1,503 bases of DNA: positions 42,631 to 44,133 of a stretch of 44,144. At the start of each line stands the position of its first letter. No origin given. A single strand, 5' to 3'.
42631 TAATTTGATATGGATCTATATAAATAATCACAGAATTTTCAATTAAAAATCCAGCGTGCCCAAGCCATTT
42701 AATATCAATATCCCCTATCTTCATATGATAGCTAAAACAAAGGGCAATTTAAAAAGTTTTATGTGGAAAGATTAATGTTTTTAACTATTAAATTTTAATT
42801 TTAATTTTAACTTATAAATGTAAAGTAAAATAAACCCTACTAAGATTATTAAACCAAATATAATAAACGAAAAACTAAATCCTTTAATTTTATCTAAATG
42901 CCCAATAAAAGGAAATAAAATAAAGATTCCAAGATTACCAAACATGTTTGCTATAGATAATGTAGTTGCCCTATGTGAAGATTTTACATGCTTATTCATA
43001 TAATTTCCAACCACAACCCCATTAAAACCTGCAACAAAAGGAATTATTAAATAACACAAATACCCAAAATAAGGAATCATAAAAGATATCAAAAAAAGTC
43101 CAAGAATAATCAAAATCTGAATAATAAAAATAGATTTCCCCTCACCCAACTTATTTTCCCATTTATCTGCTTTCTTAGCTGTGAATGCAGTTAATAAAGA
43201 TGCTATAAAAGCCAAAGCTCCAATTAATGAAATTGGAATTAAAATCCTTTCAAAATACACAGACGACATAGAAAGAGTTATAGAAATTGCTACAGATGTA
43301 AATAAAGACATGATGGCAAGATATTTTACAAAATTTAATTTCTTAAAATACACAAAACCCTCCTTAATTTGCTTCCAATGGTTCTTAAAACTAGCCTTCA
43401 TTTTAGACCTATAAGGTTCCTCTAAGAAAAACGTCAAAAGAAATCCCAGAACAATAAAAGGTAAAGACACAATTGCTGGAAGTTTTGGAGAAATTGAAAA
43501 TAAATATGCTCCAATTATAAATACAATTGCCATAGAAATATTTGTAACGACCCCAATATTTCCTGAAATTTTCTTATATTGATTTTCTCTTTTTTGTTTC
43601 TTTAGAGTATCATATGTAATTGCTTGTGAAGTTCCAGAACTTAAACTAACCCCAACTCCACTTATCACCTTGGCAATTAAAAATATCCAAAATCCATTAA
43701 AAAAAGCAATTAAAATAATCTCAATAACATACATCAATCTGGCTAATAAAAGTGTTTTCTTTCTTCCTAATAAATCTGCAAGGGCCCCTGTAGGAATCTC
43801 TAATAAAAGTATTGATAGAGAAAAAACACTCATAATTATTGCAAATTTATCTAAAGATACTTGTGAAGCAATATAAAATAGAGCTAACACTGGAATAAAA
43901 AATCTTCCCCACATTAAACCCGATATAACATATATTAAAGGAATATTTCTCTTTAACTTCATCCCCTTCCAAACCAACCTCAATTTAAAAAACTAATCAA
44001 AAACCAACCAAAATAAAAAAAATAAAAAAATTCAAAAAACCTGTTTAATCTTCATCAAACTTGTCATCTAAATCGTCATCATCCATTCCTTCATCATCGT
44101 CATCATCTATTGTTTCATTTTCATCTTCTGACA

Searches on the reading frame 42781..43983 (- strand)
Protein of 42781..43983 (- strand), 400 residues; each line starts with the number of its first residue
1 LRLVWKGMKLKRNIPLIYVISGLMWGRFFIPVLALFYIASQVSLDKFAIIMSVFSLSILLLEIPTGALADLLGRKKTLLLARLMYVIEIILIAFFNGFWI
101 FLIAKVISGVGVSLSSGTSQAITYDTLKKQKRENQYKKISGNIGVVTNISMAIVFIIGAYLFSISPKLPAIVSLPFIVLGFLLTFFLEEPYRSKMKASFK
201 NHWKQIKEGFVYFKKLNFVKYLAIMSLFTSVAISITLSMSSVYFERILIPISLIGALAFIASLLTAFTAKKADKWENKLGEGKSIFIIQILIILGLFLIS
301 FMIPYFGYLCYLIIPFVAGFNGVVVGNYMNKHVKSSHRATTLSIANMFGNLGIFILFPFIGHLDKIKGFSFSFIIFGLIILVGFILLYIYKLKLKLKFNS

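Call 22: search_protein_families(library=pfam, proteins=[window:42781-43983:-], max_evalue=0.001)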
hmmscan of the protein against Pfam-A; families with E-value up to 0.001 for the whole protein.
window:42781-43983:- (400 aa): 3 families
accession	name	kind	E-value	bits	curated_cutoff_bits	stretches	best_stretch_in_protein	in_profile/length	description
PF07690.21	MFS_1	-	2e-36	126.1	33.4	2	18-355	5-345/347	Major Facilitator Superfamily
PF00083.30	Sugar_tr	-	3e-07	30.1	22.3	1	48-189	49-193/452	Sugar (and other) transporter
PF05977.19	MFS_3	-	3.5e-07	29.5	27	1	43-149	43-154/524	Transmembrane secretion effector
